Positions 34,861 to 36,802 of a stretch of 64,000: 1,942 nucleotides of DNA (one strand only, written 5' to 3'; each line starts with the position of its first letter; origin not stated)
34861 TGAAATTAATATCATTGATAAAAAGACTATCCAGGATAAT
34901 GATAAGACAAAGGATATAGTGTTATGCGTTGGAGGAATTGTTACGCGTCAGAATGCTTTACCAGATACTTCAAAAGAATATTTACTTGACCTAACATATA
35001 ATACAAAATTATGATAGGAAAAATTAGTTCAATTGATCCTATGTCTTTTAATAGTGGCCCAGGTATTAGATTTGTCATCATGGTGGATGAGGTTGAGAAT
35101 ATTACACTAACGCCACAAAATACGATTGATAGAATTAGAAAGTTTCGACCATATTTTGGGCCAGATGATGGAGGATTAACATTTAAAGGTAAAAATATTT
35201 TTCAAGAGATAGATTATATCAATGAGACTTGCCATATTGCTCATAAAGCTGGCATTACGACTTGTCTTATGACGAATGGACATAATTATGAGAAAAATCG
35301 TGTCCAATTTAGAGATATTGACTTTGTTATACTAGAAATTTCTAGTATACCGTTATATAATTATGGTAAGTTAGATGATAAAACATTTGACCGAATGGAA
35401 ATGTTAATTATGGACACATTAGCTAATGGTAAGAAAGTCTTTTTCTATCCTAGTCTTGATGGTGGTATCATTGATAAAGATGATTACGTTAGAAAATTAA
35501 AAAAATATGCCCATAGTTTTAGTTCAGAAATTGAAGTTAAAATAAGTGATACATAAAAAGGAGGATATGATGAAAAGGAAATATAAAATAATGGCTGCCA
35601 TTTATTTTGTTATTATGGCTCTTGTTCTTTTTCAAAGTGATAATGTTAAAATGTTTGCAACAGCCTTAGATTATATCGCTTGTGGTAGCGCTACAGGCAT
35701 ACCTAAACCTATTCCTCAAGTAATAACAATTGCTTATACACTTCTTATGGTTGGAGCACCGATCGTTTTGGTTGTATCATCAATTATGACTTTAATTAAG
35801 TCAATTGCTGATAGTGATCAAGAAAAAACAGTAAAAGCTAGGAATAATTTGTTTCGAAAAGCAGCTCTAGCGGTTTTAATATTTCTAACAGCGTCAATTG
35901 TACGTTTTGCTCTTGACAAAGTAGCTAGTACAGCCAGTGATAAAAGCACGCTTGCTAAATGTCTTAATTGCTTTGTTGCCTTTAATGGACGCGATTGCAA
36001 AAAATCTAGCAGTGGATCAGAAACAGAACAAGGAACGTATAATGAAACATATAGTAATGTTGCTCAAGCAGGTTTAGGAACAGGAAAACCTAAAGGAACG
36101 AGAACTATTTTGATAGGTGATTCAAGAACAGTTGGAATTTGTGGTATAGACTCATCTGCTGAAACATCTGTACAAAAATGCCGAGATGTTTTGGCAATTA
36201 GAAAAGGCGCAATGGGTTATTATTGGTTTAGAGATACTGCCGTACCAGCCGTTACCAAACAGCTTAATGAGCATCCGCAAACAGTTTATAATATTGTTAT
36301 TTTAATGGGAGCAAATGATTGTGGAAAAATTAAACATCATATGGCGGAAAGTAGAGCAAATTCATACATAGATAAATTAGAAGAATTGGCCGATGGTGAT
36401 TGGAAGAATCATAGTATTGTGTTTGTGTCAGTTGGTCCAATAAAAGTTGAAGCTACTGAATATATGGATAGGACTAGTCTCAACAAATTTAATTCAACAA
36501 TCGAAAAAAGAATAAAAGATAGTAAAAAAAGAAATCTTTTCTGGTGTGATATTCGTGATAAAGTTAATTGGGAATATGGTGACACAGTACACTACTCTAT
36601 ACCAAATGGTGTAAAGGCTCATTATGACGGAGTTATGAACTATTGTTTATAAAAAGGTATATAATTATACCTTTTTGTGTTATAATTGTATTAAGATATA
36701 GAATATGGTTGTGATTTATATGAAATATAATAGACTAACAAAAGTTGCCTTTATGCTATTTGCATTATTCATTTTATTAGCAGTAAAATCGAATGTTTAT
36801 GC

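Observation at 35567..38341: Tandem array of three paralogs sharing an unrecognised pilin-like membrane module with swappable extracellular heads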

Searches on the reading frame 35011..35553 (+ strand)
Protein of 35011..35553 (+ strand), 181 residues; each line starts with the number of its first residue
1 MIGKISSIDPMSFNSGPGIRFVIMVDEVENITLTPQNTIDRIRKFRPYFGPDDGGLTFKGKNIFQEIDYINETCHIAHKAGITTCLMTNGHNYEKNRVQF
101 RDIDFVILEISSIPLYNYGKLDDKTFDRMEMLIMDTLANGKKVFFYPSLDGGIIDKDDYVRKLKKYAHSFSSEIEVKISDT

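Call 93: search_protein_families(library=pfam, proteins=[window:35011-35553:+], max_evalue=0.01)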
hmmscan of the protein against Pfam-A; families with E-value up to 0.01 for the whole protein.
window:35011-35553:+ (181 aa): 0 families

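Call 97: search_solved_structures(query=window:35011-35553:+, max_evalue=0.01, show_alignments=1)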
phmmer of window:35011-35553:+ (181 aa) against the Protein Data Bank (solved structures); distinct sequences matched with E-value up to 0.01: 2.
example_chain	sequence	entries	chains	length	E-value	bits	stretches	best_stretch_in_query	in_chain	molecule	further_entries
3c8f_A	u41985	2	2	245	6.5e-05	25.5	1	34-113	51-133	Pyruvate formate-lyase 1-activating enzyme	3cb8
8fo0_A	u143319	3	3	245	0.0002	23.9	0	35-111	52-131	Pyruvate formate-lyase 1-activating enzyme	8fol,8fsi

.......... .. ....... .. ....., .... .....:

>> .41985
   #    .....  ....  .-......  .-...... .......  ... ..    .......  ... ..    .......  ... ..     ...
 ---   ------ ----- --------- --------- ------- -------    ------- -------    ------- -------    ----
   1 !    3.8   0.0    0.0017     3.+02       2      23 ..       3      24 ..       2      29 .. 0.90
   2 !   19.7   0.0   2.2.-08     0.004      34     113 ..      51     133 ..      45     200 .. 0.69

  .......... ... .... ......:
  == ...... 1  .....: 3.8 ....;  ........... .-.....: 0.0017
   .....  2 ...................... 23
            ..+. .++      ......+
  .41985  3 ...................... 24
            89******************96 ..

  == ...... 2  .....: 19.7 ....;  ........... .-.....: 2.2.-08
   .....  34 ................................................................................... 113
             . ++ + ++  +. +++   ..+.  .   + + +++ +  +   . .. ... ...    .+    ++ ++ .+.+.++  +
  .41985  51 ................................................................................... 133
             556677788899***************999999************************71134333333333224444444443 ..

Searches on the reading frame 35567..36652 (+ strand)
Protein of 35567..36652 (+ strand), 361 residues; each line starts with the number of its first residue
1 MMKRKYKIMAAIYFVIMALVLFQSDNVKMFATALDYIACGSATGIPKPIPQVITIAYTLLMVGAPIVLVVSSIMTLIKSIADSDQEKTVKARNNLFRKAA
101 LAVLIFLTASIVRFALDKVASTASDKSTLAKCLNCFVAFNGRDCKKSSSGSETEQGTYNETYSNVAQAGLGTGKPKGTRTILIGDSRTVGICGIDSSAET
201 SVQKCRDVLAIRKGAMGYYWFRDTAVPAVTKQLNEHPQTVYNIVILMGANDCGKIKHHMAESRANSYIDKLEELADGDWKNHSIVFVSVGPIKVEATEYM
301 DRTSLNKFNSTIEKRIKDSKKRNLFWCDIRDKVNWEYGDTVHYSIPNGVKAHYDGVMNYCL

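Call 3: search_protein_families(library=pfam, proteins=[window:35567-36652:+], max_evalue=1)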
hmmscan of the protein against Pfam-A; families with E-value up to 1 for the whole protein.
window:35567-36652:+ (361 aa): 7 families
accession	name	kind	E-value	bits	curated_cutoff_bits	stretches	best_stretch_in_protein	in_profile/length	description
PF13472.12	Lipase_GDSL_2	-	0.0086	17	32.9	1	183-343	2-163/178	GDSL-like Lipase/Acylhydrolase family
PF00499.25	Oxidored_q3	-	0.011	15.9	33.2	1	54-116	38-96/146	NADH-ubiquinone/plastoquinone oxidoreductase chain 6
PF06166.18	DUF979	-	0.013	15.2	26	1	6-138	4-133/307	Protein of unknown function (DUF979)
PF14110.11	DUF4282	-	0.083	13.9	27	1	50-115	10-67/86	Domain of unknown function (DUF4282)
PF17198.9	AveC_like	-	0.13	12.1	26.6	1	12-134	9-131/234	Spirocyclase AveC-like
PF10320.15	7TM_GPCR_Srsx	-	0.31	10.8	24.1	1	3-135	101-225/257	Serpentine type 7TM GPCR chemoreceptor Srsx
PF17428.7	DUF5412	-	0.88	9.9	25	0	314-346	71-102/118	Family of unknown function (DUF5412)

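Call 4: search_protein_families(library=ncbifam, proteins=[window:35567-36652:+], max_evalue=1)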
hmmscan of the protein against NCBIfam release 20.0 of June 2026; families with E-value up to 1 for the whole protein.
window:35567-36652:+ (361 aa): 2 families
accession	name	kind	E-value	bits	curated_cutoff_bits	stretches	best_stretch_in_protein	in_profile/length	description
TIGR03943.1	TIGR03943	equivalog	0.033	13.6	88.8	1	53-123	9-79/221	TIGR03943 family putative permease subunit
NF045848.1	MMCAP2_0566_fam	domain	0.63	9.2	90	1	52-116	53-116/322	MMCAP2_0566 family conjugal transfer protein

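Call 13: search_protein_families(library=phrogs, proteins=[window:35567-36652:+], max_evalue=0.1)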
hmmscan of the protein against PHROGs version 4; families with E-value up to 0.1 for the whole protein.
window:35567-36652:+ (361 aa): 1 family
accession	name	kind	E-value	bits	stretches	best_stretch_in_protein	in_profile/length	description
phrog_11491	-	unknown function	0.0082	17.2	1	2-144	2-99/198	-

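Call 15: search_solved_structures(query=window:35567-36652:+, max_evalue=1)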
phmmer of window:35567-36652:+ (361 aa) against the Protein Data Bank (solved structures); distinct sequences matched with E-value up to 1: 0.

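Call 95: list_cluster_members(proteins=[window:35570-36649:+, window:37262-38338:+, P0001, P0193, P0208])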
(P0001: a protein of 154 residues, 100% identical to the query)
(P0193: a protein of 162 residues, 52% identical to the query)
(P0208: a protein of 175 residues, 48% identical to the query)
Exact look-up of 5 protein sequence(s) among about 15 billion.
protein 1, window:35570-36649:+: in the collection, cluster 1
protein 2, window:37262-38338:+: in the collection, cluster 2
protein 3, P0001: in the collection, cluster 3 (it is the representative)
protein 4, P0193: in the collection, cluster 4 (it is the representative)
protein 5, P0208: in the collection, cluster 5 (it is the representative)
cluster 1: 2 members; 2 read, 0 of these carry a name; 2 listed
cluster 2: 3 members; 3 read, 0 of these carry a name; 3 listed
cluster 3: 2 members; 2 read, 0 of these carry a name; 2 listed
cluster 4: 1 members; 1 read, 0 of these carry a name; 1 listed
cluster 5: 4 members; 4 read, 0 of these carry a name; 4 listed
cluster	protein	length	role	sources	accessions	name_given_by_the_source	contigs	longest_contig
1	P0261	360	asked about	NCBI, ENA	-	-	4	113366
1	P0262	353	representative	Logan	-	-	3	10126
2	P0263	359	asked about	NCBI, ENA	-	-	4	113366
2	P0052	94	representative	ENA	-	-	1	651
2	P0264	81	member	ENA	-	-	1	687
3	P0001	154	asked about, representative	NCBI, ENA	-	-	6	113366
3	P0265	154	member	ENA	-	-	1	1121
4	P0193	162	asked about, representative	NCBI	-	-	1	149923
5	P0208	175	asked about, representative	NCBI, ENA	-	-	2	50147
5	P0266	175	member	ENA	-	-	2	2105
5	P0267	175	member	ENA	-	-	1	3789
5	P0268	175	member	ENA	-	-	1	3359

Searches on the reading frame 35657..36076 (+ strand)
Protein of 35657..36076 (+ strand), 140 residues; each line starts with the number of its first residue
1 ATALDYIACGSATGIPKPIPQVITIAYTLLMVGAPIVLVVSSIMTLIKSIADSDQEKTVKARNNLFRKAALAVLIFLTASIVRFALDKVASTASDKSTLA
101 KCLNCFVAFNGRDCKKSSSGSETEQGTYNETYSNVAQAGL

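Call 16: find_related_loci(query=A2, collection=genome_contigs, flank=10000)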
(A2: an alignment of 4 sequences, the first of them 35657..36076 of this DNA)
Query A2 (140 aa) in genome_contigs; peptide patterns used: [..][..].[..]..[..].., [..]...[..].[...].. (x = any residue, [..] = any of these).
38 stretches matched a pattern; 6 encode a relative of the query (tblastn E <= 1e-3); 6 distinct loci.
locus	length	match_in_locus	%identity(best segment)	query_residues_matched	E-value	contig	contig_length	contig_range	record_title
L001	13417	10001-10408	71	1-136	8e-64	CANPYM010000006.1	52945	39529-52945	MAG: uncultured Bacilli bacterium isolate Lapin-002__bin68 genome assembly, contig: Lapin-002__NODE_802_length_52945_cov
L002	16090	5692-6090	52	3-137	4e-46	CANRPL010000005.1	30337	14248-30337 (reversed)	MAG: uncultured Bacilli bacterium isolate Lapin-018__bin53 genome assembly, contig: Lapin-018__NODE_1206_length_30337_co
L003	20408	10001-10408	49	1-136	3e-43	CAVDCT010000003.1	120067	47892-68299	Roseburia sp. AF12-17LB isolate H07620-L1_cleanbin_000017 genome assembly, contig: Spades_H07620-L1_contig_73, whole gen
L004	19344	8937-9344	46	1-136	4e-42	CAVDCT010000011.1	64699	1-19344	Roseburia sp. AF12-17LB isolate H07620-L1_cleanbin_000017 genome assembly, contig: Spades_H07620-L1_contig_321, whole ge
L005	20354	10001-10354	45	4-122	3e-34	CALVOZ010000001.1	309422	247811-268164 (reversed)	MAG: uncultured Bacilli bacterium isolate BRZ_CP__bin63 genome assembly, contig: BRZ_CP__NODE_20_length_309422_cov_34.08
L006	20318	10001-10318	47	1-107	4e-26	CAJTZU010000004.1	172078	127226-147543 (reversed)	MAG TPA_asm: uncultured Bacilli bacterium isolate MGBC118066 genome assembly, contig: MGBC118066.4, whole genome shotgun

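Call 20: search_protein_representatives(alignment_id=A2)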
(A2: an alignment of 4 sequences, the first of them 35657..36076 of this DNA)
Query: 4 sequences, 138 profile positions. Proteins with E-value up to 0.001 (for the whole library): 2157; up to 1e-10: 604; up to 1e-30: 46. The best 150 are listed.
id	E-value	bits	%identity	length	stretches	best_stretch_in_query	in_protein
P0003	5.7e-61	220.6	-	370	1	2-136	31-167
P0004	1.8e-56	206.0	-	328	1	1-135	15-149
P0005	2.0e-56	205.9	-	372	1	1-137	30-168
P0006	3.5e-54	198.6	-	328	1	1-134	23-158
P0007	1.8e-50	186.6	-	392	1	3-135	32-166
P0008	7.6e-50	184.5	-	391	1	2-134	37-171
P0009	1.3e-49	183.8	-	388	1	3-135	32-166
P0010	1.0e-48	180.8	-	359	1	2-134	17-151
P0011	9.7e-48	177.7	-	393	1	3-135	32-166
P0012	5.7e-47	175.2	-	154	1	4-132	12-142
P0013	4.0e-46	172.5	-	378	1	4-133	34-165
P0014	6.4e-46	171.8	-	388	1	3-133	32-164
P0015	1.2e-45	170.9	-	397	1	3-132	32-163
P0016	1.9e-45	170.3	-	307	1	3-132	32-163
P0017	7.2e-45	168.4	-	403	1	2-124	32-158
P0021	1.1e-43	164.5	-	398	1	3-119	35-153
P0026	5.3e-42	159.1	-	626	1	4-130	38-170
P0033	2.4e-39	150.5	-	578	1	3-128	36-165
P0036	1.3e-38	148.1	-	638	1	2-131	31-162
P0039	1.5e-37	144.7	-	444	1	3-126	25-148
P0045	2.9e-32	127.6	-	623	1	2-128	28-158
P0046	8.5e-32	126.1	-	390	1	4-117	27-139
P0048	4.6e-31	123.7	-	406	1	3-130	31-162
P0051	1.4e-27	112.4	-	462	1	3-130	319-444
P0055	7.4e-26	106.8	-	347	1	3-115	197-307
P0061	2.1e-25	105.4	-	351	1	3-126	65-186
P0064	5.0e-25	104.1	-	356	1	3-125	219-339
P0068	1.2e-24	102.9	-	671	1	3-133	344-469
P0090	1.1e-23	99.8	-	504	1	3-127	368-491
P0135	4.1e-22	94.7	-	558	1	4-118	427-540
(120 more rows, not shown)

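Call 23: search_protein_families(library=pfam, proteins=[P0051, P0055, P0064, P0068, P0090, P0135, P0026, P0033, P0036, P0045], max_evalue=0.1)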
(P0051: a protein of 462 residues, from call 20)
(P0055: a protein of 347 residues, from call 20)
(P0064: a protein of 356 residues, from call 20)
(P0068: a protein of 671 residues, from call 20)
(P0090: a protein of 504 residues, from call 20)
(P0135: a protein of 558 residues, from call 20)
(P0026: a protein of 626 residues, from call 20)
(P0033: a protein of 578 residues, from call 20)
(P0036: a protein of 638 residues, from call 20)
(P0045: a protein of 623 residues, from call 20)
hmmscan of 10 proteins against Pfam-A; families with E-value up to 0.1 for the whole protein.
P0051 (462 aa): 5 families
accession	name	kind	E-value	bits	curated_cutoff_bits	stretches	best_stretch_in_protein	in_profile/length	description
PF10320.15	7TM_GPCR_Srsx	-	9.4e-06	25.6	24.1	1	313-440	123-249/257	Serpentine type 7TM GPCR chemoreceptor Srsx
PF13853.12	7tm_4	-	1.9e-05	25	27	1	313-407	147-236/280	Olfactory receptor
PF00001.26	7tm_1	-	2e-05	24.6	30.5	1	323-418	136-233/260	7 transmembrane receptor (rhodopsin family)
PF04789.21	DUF621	-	0.002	17.8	21.3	1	327-401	174-249/306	Protein of unknown function (DUF621)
PF18895.5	T4SS_pilin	-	0.0045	17.5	26.6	1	337-400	7-70/71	Type IV secretion system pilin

P0055 (347 aa): 6 families
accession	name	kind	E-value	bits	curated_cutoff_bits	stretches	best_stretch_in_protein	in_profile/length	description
PF18895.5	T4SS_pilin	-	1.1e-05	25.9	26.6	1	220-279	12-71/71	Type IV secretion system pilin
PF10320.15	7TM_GPCR_Srsx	-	0.0022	17.9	24.1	1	191-309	123-240/257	Serpentine type 7TM GPCR chemoreceptor Srsx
PF19300.4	BPD_transp_1_N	-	0.02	15.5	23.8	1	258-344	4-85/114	Binding-prot-dependent transport system membrane comp, N-term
PF02118.27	Srg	-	0.022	14.9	22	1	216-279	167-229/275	Srg family chemoreceptor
PF16913.11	PUNUT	-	0.033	13.9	30.6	1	216-287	116-193/321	Purine nucleobase transmembrane transport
PF20303.3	YLATT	-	0.041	14.2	26.7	1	245-306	24-85/107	YEATS-Like-Associating Three TM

P0064 (356 aa): 6 families
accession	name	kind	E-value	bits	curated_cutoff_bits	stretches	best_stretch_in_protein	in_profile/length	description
PF04789.21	DUF621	-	0.00025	20.8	21.3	1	223-304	170-252/306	Protein of unknown function (DUF621)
PF18895.5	T4SS_pilin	-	0.0025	18.3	26.6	1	236-301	6-71/71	Type IV secretion system pilin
PF13853.12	7tm_4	-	0.011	15.9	27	1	213-307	147-236/280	Olfactory receptor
PF02118.27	Srg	-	0.019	15.1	22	1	240-311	169-238/275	Srg family chemoreceptor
PF00001.26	7tm_1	-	0.025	14.5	30.5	1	236-325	150-231/260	7 transmembrane receptor (rhodopsin family)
PF17635.7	bCoV_Orf14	-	0.093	13.9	27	0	180-210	3-33/70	Betacoronavirus uncharacterised protein 14 (SARS-CoV-2 like)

P0068 (671 aa): 2 families
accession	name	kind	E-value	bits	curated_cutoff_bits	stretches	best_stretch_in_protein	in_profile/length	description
PF00001.26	7tm_1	-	0.05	13.5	30.5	1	360-439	149-229/260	7 transmembrane receptor (rhodopsin family)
PF18895.5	T4SS_pilin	-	0.093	13.3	26.6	0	363-426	8-71/71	Type IV secretion system pilin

P0090 (504 aa): 1 family
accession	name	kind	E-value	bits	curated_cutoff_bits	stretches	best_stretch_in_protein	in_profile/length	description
PF20181.5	DUF6544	-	0.0041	16.8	25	0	127-194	137-203/221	Family of unknown function (DUF6544)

P0135 (558 aa): 3 families
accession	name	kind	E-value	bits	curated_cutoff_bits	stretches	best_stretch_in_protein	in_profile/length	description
PF10325.15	7TM_GPCR_Srz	-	0.018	14.8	22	1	445-521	82-158/265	Serpentine type 7TM GPCR chemoreceptor Srz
PF17343.7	DUF5373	-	0.019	15.3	28.7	1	448-510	83-141/182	Family of unknown function (DUF5373)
PF18895.5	T4SS_pilin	-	0.03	14.8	26.6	1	448-508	11-71/71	Type IV secretion system pilin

P0026 (626 aa): 9 families
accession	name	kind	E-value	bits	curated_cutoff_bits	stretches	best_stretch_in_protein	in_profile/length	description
PF10503.15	Esterase_PHB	-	2.3e-10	40.5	23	1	429-547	1-127/219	Esterase PHB depolymerase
PF00326.27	Peptidase_S9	-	1.9e-08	34.5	22.6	2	496-587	43-133/213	Prolyl oligopeptidase family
PF20434.5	BD-FAE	-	0.00047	20.2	26.8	0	502-528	74-100/215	BD-FAE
PF01738.24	DLH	-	0.00069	19.7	21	0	506-603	86-186/217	Dienelactone hydrolase family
PF12146.15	Hydrolase_4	-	0.0026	17.5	27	1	268-339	54-124/239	Serine aminopeptidase, S33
PF02118.27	Srg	-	0.01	16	22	1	9-129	119-242/275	Srg family chemoreceptor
PF02230.22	Abhydrolase_2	-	0.012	15.9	23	0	498-548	87-136/217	Phospholipase/Carboxylesterase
PF07859.19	Abhydrolase_3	-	0.036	14.3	25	0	282-304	58-83/210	alpha/beta hydrolase fold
PF00499.25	Oxidored_q3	-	0.049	13.8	33.2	1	58-123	38-97/146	NADH-ubiquinone/plastoquinone oxidoreductase chain 6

P0033 (578 aa): 3 families
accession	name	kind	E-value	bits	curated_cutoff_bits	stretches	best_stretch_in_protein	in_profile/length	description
PF00657.28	Lipase_GDSL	-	0.00055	20.6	23.6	1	266-382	79-207/208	GDSL-like Lipase/Acylhydrolase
PF18895.5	T4SS_pilin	-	0.0022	18.4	26.6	1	54-117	4-70/71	Type IV secretion system pilin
PF18898.5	DUF5654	-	0.011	16.2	23.8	1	98-124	43-69/71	Family of unknown function (DUF5654)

P0036 (638 aa): 4 families
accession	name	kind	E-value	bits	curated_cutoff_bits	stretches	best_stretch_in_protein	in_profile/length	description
PF13354.11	Beta-lactamase2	-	1.6e-40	139.2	22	2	485-611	81-213/214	Beta-lactamase enzyme family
PF13472.12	Lipase_GDSL_2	-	6.2e-06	27.3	32.9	1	207-379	2-176/178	GDSL-like Lipase/Acylhydrolase family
PF01483.27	P_proprotein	-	0.057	14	21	0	405-447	39-81/86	Proprotein convertase P-domain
PF24668.1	KH_Vigilin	-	0.092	12.7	27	0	81-98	30-47/50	Vigilin KH domain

P0045 (623 aa): 3 families
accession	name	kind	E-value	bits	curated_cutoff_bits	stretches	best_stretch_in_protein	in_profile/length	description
PF16227.11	DUF4886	-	4e-08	33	26.7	1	226-390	62-235/242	Domain of unknown function (DUF4886)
PF13529.12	Peptidase_C39_2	-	4.5e-07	31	24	1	488-587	29-142/143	Peptidase_C39 like family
PF18895.5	T4SS_pilin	-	0.03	14.8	26.6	1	40-113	4-69/71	Type IV secretion system pilin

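Call 73: search_protein_families(library=pfam, proteins=[L001:11037-12200:+, L003:9917-11098:+, P0005, P0046, P0008, P0017, P0061, P0021, P0039, P0048], max_evalue=0.01)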
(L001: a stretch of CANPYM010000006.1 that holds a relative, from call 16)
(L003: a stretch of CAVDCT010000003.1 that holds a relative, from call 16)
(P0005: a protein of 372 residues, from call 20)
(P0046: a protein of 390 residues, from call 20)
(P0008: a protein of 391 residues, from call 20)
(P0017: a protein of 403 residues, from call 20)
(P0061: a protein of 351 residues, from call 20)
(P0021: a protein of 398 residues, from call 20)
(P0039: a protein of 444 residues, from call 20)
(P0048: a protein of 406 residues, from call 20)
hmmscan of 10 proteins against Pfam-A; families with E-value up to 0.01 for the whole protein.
L001:11037-12200:+ (388 aa): 1 family
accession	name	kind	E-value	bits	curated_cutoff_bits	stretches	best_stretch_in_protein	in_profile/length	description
PF03009.23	GDPD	-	2.6e-06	28.2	23.6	1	276-386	126-240/244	Glycerophosphoryl diester phosphodiesterase family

L003:9917-11098:+ (394 aa): 0 families

P0005 (372 aa): 1 family
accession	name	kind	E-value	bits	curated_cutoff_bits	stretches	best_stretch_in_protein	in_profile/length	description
PF01551.29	Peptidase_M23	-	1.1e-25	90.1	28.7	1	228-319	2-90/96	Peptidase family M23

P0046 (390 aa): 1 family
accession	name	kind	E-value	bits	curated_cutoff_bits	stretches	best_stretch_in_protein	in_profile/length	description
PF01551.29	Peptidase_M23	-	7.2e-10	39.4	28.7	1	259-367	2-87/96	Peptidase family M23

P0008 (391 aa): 1 family
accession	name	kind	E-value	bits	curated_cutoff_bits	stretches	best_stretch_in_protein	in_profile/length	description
PF01640.23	Peptidase_C10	-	0.00066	20.4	26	1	265-338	99-170/194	Peptidase C10 family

P0017 (403 aa): 8 families
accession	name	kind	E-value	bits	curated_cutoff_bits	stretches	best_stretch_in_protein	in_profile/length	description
PF10503.15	Esterase_PHB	-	0.00013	21.7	23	1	200-318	3-128/219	Esterase PHB depolymerase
PF02230.22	Abhydrolase_2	-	0.00057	20.2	23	0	267-324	86-142/217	Phospholipase/Carboxylesterase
PF05057.20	DUF676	-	0.0013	18.8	20.3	1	212-299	5-90/217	Putative serine esterase (DUF676)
PF00326.27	Peptidase_S9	-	0.0016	18.4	22.6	0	331-398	143-207/213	Prolyl oligopeptidase family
PF01738.24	DLH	-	0.0023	18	21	1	269-381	79-194/217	Dienelactone hydrolase family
PF07859.19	Abhydrolase_3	-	0.0029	17.8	25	0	332-376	165-209/210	alpha/beta hydrolase fold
PF00561.26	Abhydrolase_1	-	0.0045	17.1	25.8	1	213-320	1-102/245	alpha/beta hydrolase fold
PF12146.15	Hydrolase_4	-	0.0047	16.7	27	0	268-320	59-109/239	Serine aminopeptidase, S33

P0061 (351 aa): 1 family
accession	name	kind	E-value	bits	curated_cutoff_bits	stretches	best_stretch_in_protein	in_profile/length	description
PF10325.15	7TM_GPCR_Srz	-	0.0078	16.1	22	1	84-159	82-157/265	Serpentine type 7TM GPCR chemoreceptor Srz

P0021 (398 aa): 1 family
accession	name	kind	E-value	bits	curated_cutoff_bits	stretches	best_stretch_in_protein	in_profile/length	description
PF04789.21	DUF621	-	0.0016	18.1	21.3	1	8-120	141-252/306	Protein of unknown function (DUF621)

P0039 (444 aa): 2 families
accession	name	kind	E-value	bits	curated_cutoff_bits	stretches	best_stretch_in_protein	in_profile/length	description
PF13354.11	Beta-lactamase2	-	2.2e-36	125.6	22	2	279-418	74-213/214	Beta-lactamase enzyme family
PF02113.21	Peptidase_S13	-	0.0035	16.6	22.8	0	213-270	2-61/444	D-Ala-D-Ala carboxypeptidase 3 (S13) family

P0048 (406 aa): 0 families
